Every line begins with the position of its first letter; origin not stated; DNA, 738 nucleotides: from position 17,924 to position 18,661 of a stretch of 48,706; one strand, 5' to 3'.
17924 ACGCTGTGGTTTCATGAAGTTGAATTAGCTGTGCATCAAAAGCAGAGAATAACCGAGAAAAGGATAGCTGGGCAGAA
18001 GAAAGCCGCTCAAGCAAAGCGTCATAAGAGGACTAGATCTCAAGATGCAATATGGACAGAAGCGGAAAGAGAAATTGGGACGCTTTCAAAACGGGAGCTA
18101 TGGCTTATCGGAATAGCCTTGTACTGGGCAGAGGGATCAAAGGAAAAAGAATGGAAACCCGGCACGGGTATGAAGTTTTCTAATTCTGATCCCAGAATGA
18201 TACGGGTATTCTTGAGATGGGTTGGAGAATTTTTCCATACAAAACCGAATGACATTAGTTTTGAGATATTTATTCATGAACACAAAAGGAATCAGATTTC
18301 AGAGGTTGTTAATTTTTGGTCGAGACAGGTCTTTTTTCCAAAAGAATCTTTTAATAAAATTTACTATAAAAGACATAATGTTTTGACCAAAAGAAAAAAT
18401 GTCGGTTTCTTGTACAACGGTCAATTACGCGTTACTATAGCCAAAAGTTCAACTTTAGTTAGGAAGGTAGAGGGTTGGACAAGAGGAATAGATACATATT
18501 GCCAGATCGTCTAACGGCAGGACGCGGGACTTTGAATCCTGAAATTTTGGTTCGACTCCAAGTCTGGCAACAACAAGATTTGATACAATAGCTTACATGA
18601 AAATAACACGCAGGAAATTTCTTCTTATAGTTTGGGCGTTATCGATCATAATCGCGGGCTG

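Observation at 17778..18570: Family of three HTH + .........-like paralogs attached to tRNA termini; two terminate inside the tRNA in the identical register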

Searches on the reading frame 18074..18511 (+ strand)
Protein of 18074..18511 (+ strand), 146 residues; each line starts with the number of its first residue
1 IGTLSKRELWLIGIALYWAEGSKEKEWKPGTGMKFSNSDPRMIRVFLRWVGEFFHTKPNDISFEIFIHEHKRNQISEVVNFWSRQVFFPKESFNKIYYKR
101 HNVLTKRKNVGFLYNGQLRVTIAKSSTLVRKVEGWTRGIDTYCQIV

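Call 45: predict_structure(alignment_id=A3)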
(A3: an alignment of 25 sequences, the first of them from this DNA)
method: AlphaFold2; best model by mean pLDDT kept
length: 146 residues; sequences in the alignment: 25
mean_pLDDT: 85.8   pTM: 0.81
mean pLDDT of the five models: 85.8, 84.8, 84.1, 83.8, 83.5
residues with pLDDT >= 90: 78; 70-90: 43; 50-70: 24; < 50: 1
segments of 3 or more residues with pLDDT < 50: none
pLDDT, mean of each block of 10 residues (from residue 1): 87 92 73 89 95 90 93 94 97 93 65 86 75 84 68
secondary structure, 60 per line:
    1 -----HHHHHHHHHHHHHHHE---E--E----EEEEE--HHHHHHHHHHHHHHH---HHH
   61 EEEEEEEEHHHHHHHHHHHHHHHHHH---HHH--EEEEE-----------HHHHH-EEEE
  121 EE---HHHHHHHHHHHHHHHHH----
elements in order: H6-20 E33-37 H40-54 E61-68 H69-86 E95-99 H111-115 E117-122 H126-142

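Call 53: fold_search(model_id=the predicted structure, library=pdb)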
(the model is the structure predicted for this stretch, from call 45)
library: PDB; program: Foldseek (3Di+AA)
matches with E <= 10: 620; with E <= 0.001: 0
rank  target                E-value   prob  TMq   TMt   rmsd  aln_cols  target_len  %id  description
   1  9ljm_A                3.6e-03  0.93  0.34  0.33   8.3       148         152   14  Structure of the periplasmic domain of MotS from Bacillus subtilis in 300 mM KCl (released 2025-02-26)
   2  9ljl_B                5.3e-03  0.90  0.34  0.33   8.4       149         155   14  Structure of the periplasmic domain of MotS from Bacillus subtilis in 300 mM NaCl (released 2025-02-26)
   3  9ljl_A                6.8e-03  0.90  0.35  0.34   8.2       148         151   14  Structure of the periplasmic domain of MotS from Bacillus subtilis in 300 mM NaCl (released 2025-02-26)
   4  9ljk_B                1.5e-02  0.77  0.34  0.33   8.5       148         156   14  Structure of the periplasmic domain of MotS from Bacillus subtilis (released 2025-02-26)
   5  3s0h_A                1.9e-02  0.35  0.26  0.24  13.0       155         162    8  The crystal structure of the periplasmic domain of Helicobacter pylori MotB (residues 90-256). (released 2012-03-14)
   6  1iv1_A                2.3e-02  0.97  0.37  0.36   4.7        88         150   17  Structure of 2C-Methyl-D-erythritol-2,4-cyclodiphosphate Synthase (released 2002-09-11)
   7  4c81                  2.3e-02  0.75  0.30  0.29   6.3        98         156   12  IspF (Plasmodium falciparum) CDP complex (released 2014-01-08)
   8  6iki_B                2.3e-02  0.69  0.34  0.35   8.2       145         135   12  Crystal structure of YfiB(W55L) (released 2019-03-13)
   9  6u83                  3.0e-02  0.54  0.29  0.28   8.3       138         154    7  OmpA-like domain of FopA1 from Francisella tularensis subsp. tularensis SCHU S4 (released 2019-09-18)
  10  3s0h_B                4.6e-02  0.28  0.26  0.25  11.8       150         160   10  The crystal structure of the periplasmic domain of Helicobacter pylori MotB (residues 90-256). (released 2012-03-14)
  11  4c8i_A                4.9e-02  0.84  0.34  0.33   6.6        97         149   11  IspF (Burkholderia cenocepacia) citrate complex (released 2014-01-08)
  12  3b6n                  5.3e-02  0.85  0.32  0.31   5.9        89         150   11  Crystal structure of 2C-methyl-D-erythritol 2,4-cyclodiphosphate synthase PV003920 from Plasmodium vivax (released 2007-11-20)
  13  5eaz_A                5.6e-02  0.57  0.34  0.35   7.5       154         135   12  crystal form I of YfiB belonging to space groups P21 (released 2016-05-18)
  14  3s0h_C                5.6e-02  0.23  0.25  0.23  12.2       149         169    9  The crystal structure of the periplasmic domain of Helicobacter pylori MotB (residues 90-256). (released 2012-03-14)
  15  1iv2_A                6.0e-02  0.91  0.37  0.36   4.5        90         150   16  Structure of 2C-Methyl-D-erythritol-2,4-cyclodiphosphate Synthase (bound form CDP) (released 2002-09-11)
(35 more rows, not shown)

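Call 57: search_protein_families(library=pfam, alignment_id=A3, max_evalue=10)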
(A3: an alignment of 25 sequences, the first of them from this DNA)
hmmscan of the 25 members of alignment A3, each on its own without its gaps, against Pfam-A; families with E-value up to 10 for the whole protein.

A. member 1, seq(146 aa): 0 families

B. families by the number of members that match (of 25 scanned): 12 families
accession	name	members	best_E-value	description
PF24885.1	TPR_NPHP3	2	0.0077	Nephrocystin-3 TPR domain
PF22546.2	2CompART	2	0.057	2-Component system ADP-ribosyltransferase domain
PF05101.18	VirB3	1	0.003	Type IV secretory pathway, VirB3-like protein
PF11527.13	ARL2_Bind_BART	1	0.0043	The ARF-like 2 binding protein BART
PF14484.11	FISNA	1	0.014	Fish-specific NACHT associated domain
PF09475.16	Dot_icm_IcmQ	1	0.02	Dot/Icm secretion system protein (dot_icm_IcmQ)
PF14528.11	LAGLIDADG_3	1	0.032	LAGLIDADG-like domain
PF11756.13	YgbA_NO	1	0.059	Nitrous oxide-stimulated promoter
PF15564.11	Imm25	1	0.092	Immunity protein 25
PF24940.1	Fn3_Dep-1_5th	1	0.1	Dep-1 fifth Fn3-like domain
PF11304.13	DUF3106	1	0.13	Protein of unknown function (DUF3106)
PF08761.16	dUTPase_2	1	0.2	dUTPase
